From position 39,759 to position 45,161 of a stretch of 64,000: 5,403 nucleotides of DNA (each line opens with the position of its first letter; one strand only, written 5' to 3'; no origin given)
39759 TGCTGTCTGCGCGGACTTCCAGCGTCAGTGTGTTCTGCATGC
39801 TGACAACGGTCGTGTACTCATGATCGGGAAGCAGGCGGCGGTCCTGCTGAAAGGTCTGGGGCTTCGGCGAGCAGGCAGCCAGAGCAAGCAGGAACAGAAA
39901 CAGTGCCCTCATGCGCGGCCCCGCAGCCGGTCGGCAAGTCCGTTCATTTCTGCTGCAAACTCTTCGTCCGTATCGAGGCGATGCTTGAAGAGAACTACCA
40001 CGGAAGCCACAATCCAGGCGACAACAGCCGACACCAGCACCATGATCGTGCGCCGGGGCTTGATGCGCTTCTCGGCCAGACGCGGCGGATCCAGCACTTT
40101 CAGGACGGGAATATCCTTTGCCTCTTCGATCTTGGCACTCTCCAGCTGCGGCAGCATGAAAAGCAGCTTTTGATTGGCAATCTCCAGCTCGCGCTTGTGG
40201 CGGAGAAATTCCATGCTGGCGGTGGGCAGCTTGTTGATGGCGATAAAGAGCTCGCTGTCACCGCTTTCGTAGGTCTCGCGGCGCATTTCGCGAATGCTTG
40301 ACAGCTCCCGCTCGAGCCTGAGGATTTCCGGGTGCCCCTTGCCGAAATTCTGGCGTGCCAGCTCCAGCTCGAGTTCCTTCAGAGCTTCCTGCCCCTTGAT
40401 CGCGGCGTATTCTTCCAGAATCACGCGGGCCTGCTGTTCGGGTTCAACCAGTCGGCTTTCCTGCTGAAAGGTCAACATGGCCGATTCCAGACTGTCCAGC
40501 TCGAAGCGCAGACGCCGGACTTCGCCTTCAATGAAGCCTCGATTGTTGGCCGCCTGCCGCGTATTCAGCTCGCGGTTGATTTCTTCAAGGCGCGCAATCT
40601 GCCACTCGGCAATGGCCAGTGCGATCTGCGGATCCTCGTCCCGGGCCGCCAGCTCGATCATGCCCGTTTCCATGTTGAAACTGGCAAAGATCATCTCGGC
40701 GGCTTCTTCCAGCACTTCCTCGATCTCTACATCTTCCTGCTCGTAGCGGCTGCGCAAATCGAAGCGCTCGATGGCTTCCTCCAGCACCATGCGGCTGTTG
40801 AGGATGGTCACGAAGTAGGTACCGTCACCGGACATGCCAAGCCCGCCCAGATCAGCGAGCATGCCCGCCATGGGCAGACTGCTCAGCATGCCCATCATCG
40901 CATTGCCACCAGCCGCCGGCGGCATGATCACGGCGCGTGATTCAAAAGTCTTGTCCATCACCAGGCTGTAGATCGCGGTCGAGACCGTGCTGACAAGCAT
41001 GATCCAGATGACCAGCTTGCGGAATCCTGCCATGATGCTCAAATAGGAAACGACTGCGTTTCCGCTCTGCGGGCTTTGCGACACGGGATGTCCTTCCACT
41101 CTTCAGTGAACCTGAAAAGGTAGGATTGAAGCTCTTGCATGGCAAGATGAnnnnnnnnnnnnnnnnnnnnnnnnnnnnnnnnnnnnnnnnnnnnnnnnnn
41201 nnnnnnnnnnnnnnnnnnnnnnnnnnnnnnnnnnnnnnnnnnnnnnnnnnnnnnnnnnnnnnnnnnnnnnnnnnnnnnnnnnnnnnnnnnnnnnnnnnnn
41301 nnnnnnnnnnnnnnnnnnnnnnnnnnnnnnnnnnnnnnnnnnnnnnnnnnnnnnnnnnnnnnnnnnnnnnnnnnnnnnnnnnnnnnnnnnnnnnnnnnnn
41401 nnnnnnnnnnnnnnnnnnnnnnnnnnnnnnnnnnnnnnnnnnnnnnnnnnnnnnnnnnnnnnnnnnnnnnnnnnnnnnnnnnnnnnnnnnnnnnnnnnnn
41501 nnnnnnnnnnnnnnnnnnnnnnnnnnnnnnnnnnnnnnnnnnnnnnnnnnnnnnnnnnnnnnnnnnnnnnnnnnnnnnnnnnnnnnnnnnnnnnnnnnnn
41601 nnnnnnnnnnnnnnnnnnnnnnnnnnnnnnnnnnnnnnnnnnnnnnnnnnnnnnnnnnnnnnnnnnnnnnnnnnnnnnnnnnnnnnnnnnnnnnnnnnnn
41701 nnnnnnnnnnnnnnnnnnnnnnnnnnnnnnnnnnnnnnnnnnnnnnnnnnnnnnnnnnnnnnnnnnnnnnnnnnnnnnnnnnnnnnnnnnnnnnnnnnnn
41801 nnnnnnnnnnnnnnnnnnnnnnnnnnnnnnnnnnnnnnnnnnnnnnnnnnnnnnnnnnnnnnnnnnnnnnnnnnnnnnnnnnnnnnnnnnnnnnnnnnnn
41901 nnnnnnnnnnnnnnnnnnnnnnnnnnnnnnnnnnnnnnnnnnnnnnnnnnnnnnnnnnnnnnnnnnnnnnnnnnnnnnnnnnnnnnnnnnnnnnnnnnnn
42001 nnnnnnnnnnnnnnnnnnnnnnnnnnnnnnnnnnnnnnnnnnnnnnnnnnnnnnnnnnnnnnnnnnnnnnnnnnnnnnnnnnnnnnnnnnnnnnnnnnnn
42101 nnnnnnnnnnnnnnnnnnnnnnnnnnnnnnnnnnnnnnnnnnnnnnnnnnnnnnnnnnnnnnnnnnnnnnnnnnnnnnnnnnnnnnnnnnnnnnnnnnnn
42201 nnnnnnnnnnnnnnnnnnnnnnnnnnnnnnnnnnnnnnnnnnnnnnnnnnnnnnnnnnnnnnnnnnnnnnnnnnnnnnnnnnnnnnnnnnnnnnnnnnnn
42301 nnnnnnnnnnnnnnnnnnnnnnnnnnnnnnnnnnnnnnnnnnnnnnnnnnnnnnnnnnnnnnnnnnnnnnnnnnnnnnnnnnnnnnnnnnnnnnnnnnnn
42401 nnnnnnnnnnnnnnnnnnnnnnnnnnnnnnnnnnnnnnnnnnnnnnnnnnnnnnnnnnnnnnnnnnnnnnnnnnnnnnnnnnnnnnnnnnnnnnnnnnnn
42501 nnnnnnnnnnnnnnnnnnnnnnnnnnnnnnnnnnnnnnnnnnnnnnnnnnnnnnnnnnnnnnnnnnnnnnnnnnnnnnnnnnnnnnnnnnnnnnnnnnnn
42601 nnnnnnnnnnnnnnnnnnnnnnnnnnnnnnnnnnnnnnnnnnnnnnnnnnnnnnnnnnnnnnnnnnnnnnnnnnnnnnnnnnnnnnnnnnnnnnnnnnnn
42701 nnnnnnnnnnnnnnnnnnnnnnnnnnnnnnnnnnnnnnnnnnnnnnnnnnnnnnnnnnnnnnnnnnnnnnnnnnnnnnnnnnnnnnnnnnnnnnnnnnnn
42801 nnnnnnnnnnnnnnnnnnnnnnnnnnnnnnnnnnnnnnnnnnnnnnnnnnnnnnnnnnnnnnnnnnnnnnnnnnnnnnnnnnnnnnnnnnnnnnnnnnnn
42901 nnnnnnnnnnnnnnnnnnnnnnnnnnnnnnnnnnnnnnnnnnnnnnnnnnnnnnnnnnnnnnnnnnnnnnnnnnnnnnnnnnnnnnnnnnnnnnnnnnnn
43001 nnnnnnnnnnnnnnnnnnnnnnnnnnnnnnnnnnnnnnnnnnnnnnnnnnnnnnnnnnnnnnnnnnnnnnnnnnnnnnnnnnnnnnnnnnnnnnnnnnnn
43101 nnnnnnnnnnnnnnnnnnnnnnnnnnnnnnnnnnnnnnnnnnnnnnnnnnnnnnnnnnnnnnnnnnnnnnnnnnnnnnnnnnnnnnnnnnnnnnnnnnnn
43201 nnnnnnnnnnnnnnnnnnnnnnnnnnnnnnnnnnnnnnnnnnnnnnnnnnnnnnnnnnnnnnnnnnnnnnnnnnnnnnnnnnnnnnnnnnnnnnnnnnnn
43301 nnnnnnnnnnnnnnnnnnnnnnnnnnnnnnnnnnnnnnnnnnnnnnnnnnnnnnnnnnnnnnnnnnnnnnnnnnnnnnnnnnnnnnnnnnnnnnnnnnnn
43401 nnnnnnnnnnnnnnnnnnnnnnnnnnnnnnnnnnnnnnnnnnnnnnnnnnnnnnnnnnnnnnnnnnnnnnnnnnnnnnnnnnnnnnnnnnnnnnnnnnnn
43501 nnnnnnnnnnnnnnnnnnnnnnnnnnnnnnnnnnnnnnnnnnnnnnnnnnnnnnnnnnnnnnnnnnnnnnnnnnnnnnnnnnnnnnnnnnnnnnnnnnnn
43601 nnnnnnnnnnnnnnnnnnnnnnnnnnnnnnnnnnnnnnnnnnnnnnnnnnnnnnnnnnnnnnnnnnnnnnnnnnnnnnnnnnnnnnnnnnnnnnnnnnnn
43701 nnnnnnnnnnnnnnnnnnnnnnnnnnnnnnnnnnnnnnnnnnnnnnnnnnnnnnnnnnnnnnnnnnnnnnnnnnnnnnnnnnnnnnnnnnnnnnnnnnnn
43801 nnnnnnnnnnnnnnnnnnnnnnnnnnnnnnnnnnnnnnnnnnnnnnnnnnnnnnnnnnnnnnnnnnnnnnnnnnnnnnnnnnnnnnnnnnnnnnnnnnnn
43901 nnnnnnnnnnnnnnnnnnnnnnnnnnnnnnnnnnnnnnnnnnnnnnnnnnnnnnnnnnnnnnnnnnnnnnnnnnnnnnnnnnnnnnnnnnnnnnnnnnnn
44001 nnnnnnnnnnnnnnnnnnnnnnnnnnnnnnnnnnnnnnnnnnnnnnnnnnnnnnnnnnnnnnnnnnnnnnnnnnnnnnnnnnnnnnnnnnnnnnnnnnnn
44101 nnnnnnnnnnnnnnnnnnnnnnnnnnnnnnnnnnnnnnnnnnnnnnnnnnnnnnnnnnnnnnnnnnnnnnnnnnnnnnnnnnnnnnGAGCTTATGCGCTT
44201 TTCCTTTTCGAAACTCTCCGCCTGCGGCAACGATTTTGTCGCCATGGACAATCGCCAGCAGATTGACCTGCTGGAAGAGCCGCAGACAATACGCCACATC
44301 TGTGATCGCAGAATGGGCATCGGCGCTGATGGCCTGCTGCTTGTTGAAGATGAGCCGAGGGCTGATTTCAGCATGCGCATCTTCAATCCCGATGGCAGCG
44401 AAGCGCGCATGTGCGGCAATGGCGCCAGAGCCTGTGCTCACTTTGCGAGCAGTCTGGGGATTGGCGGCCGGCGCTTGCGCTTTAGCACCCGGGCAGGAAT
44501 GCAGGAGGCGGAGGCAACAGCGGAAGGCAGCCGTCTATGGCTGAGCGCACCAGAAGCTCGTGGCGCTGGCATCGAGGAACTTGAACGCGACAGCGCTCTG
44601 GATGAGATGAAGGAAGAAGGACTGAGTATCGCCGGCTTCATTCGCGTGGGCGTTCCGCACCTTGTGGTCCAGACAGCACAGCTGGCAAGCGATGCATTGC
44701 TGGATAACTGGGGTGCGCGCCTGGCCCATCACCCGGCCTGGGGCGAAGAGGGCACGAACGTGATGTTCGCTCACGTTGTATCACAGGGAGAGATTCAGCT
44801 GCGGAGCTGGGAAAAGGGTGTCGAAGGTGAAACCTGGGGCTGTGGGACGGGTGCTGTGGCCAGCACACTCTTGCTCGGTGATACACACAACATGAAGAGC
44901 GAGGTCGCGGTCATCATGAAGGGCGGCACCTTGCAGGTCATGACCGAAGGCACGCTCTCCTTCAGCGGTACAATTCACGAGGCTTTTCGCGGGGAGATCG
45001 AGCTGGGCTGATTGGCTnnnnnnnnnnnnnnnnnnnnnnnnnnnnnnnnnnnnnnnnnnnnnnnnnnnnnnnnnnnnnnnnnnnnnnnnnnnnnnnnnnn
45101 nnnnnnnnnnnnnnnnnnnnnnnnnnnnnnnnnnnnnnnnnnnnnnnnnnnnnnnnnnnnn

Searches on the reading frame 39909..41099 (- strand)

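Call 27: search_protein_families(library=pfam, proteins=[window:39909-41099:-], max_evalue=0.001)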
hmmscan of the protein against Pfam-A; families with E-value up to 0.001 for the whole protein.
window:39909-41099:- (396 aa): 2 families
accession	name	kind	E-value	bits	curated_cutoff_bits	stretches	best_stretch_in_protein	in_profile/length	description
PF02706.20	Wzz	-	4e-06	27.5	25.5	1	27-111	16-89/91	Chain length determinant protein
PF13807.11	GNVR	-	1.4e-05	25.3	27.7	1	297-373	5-81/82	G-rich domain on putative tyrosine kinase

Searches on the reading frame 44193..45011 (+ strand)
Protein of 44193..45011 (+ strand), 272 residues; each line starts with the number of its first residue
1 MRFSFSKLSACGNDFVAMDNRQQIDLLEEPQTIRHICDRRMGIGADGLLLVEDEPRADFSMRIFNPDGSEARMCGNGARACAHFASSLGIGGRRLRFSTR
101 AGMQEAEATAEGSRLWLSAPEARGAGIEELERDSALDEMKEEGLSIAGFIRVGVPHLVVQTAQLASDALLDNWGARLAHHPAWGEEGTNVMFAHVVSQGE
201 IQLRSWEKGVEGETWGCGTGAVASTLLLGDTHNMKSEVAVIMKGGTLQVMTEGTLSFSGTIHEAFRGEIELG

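Call 27: search_protein_families(library=pfam, proteins=[window:44193-45011:+], max_evalue=0.001)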
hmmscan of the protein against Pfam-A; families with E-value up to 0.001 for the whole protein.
window:44193-45011:+ (272 aa): 1 family
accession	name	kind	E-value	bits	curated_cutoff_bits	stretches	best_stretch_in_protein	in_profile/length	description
PF01678.24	DAP_epimerase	-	1.3e-40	138.6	34.7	2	5-113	1-109/121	Diaminopimelate epimerase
